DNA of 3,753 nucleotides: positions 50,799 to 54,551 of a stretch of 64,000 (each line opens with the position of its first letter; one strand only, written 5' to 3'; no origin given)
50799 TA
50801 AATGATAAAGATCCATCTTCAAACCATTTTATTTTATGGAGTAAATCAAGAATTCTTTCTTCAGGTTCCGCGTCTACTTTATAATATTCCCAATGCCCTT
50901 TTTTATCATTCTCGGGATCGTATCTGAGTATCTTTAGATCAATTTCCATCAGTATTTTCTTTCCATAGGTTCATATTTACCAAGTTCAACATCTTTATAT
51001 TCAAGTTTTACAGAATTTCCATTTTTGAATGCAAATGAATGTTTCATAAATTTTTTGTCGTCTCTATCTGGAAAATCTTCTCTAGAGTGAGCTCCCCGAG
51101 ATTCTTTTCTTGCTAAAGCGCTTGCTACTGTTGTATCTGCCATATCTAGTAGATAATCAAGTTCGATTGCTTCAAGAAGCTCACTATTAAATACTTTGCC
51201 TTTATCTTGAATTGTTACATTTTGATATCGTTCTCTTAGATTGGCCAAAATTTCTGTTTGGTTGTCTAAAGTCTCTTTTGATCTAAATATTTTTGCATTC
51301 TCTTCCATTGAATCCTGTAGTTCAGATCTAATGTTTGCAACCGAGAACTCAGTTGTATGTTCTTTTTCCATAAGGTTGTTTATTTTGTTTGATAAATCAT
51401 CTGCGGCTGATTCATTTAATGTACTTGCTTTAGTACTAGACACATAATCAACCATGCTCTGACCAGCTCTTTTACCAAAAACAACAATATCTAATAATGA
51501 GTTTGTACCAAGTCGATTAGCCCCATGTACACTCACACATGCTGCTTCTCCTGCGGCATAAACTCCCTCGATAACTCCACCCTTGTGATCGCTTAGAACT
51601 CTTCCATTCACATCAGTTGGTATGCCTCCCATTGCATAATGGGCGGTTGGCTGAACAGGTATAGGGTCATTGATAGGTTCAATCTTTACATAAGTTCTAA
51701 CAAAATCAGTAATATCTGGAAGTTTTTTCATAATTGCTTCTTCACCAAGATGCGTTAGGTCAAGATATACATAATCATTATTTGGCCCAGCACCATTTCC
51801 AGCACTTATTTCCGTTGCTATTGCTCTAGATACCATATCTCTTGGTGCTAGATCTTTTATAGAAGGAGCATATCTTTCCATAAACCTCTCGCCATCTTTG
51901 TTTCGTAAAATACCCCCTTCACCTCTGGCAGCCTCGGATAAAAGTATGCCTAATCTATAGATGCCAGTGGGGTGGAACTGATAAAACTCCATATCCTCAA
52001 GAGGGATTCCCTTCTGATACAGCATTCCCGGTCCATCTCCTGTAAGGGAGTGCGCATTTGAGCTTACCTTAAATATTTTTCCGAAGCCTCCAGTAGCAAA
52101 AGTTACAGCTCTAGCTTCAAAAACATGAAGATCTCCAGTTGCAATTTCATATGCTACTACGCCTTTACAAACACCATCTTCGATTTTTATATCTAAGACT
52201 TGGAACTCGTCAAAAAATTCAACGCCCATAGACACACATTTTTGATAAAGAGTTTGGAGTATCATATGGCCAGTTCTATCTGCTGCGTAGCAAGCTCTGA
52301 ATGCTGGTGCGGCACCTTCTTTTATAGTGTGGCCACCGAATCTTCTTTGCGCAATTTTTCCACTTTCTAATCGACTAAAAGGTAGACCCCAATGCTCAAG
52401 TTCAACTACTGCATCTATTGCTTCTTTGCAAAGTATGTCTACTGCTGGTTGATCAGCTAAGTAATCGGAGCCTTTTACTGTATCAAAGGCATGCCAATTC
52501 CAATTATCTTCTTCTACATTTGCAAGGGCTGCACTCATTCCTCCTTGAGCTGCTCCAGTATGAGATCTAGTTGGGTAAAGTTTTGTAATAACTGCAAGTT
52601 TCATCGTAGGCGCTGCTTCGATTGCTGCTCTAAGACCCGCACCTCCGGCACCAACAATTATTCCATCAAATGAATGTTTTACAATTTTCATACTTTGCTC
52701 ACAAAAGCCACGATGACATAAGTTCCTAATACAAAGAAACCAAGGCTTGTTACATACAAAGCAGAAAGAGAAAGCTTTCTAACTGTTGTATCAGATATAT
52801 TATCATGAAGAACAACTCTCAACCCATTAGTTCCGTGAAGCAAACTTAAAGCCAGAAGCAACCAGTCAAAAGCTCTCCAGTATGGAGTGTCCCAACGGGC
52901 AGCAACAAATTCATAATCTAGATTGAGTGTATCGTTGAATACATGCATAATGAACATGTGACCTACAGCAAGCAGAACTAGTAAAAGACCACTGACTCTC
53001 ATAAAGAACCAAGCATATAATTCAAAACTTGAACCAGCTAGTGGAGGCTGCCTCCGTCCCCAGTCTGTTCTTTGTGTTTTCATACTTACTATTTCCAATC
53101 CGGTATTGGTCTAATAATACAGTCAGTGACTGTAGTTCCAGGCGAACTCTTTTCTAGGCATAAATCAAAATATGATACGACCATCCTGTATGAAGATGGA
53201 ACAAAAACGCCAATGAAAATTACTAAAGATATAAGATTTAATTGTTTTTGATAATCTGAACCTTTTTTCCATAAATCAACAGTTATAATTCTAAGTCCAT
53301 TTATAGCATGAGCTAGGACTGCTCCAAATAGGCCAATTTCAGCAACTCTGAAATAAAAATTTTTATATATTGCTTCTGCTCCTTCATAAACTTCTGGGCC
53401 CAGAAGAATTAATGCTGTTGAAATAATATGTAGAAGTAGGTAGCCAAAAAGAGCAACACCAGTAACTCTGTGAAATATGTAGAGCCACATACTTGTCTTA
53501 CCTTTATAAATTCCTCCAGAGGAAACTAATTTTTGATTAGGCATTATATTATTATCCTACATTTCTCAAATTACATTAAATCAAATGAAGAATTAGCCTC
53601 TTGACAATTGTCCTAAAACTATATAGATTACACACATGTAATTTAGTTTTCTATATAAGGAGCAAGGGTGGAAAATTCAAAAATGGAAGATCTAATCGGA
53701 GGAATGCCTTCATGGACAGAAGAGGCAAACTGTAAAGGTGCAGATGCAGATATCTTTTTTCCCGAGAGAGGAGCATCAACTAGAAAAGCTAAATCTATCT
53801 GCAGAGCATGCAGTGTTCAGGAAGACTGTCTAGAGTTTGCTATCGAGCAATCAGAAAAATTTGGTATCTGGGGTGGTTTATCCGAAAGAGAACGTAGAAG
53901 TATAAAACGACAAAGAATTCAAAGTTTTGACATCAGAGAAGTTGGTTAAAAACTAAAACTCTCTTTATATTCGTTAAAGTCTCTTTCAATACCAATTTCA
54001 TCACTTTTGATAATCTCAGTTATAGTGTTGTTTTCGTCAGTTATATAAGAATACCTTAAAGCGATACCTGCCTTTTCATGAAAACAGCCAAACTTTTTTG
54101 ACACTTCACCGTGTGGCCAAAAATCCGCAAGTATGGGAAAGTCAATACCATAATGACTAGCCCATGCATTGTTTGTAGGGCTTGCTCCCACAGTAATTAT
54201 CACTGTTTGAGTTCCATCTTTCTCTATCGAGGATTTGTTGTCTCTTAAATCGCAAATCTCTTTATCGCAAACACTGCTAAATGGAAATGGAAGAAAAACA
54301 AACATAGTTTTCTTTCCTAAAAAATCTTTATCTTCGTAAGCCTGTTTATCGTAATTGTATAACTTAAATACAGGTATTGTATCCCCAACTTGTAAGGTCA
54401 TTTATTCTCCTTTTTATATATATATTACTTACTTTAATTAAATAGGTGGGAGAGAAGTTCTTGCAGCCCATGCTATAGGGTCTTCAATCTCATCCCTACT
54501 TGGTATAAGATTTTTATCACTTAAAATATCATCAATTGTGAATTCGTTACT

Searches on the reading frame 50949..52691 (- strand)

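Call 23: search_protein_families(library=ncbifam, proteins=[window:50949-52691:-], max_evalue=0.00001)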
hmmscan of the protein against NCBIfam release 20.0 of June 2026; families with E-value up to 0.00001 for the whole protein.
window:50949-52691:- (580 aa): 39 families (the best 25 are shown)
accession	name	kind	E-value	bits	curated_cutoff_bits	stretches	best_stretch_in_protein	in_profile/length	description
TIGR01816.1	sdhA_forward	equivalog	3.2e-262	870.9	727.35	1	6-575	1-579/584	succinate dehydrogenase flavoprotein subunit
TIGR01812.1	sdhA_frdA_Gneg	subfamily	4e-246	817.9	567.3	1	9-580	1-568/568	succinate dehydrogenase or fumarate reductase, flavoprotein subunit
NF004613.0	PRK05945.1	equivalog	3.1e-209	696.3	824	1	7-580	3-575/575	succinate dehydrogenase/fumarate reductase flavoprotein subunit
NF004724.0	PRK06069.1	subfamily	1.9e-202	673.5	826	1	8-580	6-577/577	succinate dehydrogenase/fumarate reductase flavoprotein subunit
NF006686.0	PRK09231.1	equivalog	2.5e-174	581.1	854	1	8-580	6-581/598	fumarate reductase (quinol) flavoprotein subunit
TIGR01176.1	fum_red_Fp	equivalog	1.2e-169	565.6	932.7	1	10-580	6-579/580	fumarate reductase (quinol) flavoprotein subunit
NF005037.0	PRK06452.1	equivalog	6.8e-157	523.4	862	1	5-580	3-566/566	succinate dehydrogenase flavoprotein subunit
NF042982.1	MFR_Fp_SdhA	equivalog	3.2e-154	514.7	1100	1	7-579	47-612/612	8-methylmenaquinol:fumarate reductase flavoprotein subunit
NF006383.0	PRK08626.1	equivalog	5e-142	474.4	663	1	7-575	5-593/657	fumarate reductase flavoprotein subunit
NF004900.0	PRK06263.1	equivalog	2e-131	439.3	718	1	9-558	9-538/546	fumarate reductase (CoM/CoB) subunit TfrA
NF005866.0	PRK07803.1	equivalog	6.4e-130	434.2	819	2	2-277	3-290/631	fumarate reductase/succinate dehydrogenase flavoprotein subunit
TIGR00551.1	nadB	equivalog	9.4e-111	370.9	452.75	1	7-541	2-489/489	L-aspartate oxidase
NF006392.0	PRK08641.1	equivalog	8.2e-110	368.1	855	1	11-580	7-579/593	succinate dehydrogenase flavoprotein subunit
NF005867.0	PRK07804.1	equivalog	1.5e-102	343.6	639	1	7-562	18-538/548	L-aspartate oxidase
NF005636.0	PRK07395.1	subfamily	1.3e-101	340.6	723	1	4-552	9-545/560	L-aspartate oxidase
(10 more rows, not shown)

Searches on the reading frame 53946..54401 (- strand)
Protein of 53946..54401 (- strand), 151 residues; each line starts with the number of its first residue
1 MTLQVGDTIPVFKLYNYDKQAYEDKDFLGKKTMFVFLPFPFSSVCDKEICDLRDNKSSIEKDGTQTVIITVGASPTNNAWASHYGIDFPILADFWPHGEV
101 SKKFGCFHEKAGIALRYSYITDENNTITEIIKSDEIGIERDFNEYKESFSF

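Call 38: search_protein_families(library=ncbifam, proteins=[window:53946-54401:-], max_evalue=0.001)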
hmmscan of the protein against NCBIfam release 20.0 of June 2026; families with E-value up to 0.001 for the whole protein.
window:53946-54401:- (151 aa): 10 families
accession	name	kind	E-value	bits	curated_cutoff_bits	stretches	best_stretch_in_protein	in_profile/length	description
TIGR03137.1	AhpC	equivalog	9.2e-14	51.6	272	1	7-144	6-147/187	alkyl hydroperoxide reductase subunit C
NF006960.0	PRK09437.1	equivalog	5.8e-13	49.1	140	1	2-146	3-140/156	thioredoxin-dependent thiol peroxidase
NF040737.1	peroxi_PrxU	equivalog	5e-11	42.7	270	1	2-128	35-169/233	thioredoxin-dependent peroxiredoxin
NF009668.0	PRK13189.1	equivalog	1.4e-08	34.3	211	1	3-133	10-145/224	peroxiredoxin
NF001808.0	PRK00522.1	equivalog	7.5e-08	32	123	1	3-144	18-160/167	thiol peroxidase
NF053650.1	PerredPrxQDein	equivalog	8.6e-08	32.3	260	1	9-129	1-114/148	thioredoxin-dependent peroxiredoxin PrxQ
NF011576.0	PRK15000.1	subfamily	2.3e-07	30.7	301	1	27-140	32-149/200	peroxiredoxin C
NF002854.0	PRK03147.1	subfamily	5.8e-07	29.6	170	1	3-133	36-158/176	thiol-disulfide oxidoreductase ResA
NF009669.0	PRK13190.1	equivalog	9.9e-07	28.2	261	1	27-132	26-135/203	putative peroxiredoxin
NF009670.0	PRK13191.1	equivalog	3.5e-05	23.4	374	1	18-142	22-150/215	putative peroxiredoxin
